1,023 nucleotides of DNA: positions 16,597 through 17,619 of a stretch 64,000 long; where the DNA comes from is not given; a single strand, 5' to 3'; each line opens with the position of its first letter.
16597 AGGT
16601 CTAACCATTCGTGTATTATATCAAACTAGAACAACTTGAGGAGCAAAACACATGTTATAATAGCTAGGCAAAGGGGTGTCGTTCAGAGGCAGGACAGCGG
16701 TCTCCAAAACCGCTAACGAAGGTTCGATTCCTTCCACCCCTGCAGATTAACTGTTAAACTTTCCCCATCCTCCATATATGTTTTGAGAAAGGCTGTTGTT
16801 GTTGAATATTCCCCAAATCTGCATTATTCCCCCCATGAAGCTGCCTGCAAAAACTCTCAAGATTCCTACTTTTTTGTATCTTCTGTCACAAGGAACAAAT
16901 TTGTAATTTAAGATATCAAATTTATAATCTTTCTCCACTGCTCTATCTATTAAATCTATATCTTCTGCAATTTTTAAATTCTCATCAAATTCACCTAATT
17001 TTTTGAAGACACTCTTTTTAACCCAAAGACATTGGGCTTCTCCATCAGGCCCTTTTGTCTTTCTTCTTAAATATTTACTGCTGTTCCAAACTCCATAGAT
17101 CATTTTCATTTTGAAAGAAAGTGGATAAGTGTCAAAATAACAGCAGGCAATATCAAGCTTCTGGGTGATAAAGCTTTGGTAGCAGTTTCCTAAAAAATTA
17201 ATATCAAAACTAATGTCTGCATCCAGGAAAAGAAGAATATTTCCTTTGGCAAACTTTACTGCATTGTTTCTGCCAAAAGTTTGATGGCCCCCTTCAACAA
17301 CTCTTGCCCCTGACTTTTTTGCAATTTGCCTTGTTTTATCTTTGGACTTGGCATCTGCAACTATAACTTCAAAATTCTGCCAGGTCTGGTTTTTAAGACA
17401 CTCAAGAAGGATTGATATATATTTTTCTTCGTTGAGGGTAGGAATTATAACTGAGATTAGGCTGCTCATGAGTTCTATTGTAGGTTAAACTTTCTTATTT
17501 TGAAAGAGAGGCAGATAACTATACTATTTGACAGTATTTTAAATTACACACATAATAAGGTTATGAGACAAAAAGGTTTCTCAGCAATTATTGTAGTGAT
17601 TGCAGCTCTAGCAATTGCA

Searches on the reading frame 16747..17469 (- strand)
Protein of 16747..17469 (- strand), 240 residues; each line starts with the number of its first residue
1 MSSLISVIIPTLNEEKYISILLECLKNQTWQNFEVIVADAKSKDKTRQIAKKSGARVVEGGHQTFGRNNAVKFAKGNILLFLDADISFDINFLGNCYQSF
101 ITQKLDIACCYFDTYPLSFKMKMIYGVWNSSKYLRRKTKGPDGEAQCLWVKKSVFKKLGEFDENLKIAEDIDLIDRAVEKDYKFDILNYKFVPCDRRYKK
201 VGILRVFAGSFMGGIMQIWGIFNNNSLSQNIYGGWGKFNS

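Call 58: search_protein_families(library=ncbifam, proteins=[window:16747-17469:-], max_evalue=0.0001)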
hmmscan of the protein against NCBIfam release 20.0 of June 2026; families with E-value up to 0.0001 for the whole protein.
window:16747-17469:- (240 aa): 15 families
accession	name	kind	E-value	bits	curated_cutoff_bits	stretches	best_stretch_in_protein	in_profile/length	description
TIGR04283.1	glyco_like_mftF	equivalog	8.1e-33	113.9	182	1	5-208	1-199/221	TIGR04283 family arsenosugar biosynthesis glycosyltransferase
NF041875.1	EPS_EpsD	equivalog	4.9e-14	52.4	370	1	5-180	1-192/325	exopolysaccharide biosynthesis glycosyltransferase EpsD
TIGR03965.1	mycofact_glyco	equivalog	4.7e-12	45.5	280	1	5-102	76-181/467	mycofactocin biosynthesis glycosyltransferase MftF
NF007482.0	PRK10073.1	equivalog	6.4e-12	45.1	423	1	3-112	6-122/334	glycosyltransferase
NF047683.1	TeichurnBiosyTuaG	equivalog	1.8e-11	44.2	400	1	3-93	6-104/252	teichuronic acid biosynthesis protein TuaG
NF010496.0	PRK13915.1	equivalog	1.9e-11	43.6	262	1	4-92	32-134/307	glucosyl-3-phosphoglycerate synthase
TIGR04182.1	glyco_TIGR04182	equivalog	4.4e-11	42.7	325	1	5-88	2-85/293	S-layer glycoprotein N-glycosyltransferase AglJ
NF045692.1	OglycostaseCruG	equivalog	8.2e-10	38.1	600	1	5-53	43-91/386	2'-O-glycosyltransferase CruG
NF038299.1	EPS_HpsN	equivalog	2.8e-09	36.4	425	1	4-103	2-109/317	hormogonium polysaccharide biosynthesis glycosyltransferase HpsN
NF038302.1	EPS_HpsE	equivalog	5.9e-09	35.3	300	1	5-98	3-109/307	hormogonium polysaccharide biosynthesis glycosyltransferase HpsE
NF041391.1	DPhHxTase_Halo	equivalog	1e-07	31.2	375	1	11-96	3-89/213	dolichyl-phosphate hexose transferase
TIGR03937.1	PgaC_IcaA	equivalog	1.7e-07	30.6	422.3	1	4-91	46-141/407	poly-beta-1,6-N-acetyl-D-glucosamine synthase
NF050050.1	ProtGlycPglI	equivalog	3.6e-07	29.9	500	1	4-85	3-93/306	GalNAc(5)-diNAcBac-PP-undecaprenol beta-1,3-glucosyltransferase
NF050819.1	PolSacchBiosHfsG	equivalog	3.4e-05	23.2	500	1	4-103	13-120/302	polysaccharide biosynthesis protein HfsG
TIGR03469.1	HpnB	hypoth_equivalog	6.2e-05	22.2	379.25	0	5-55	46-97/386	hopene-associated glycosyltransferase HpnB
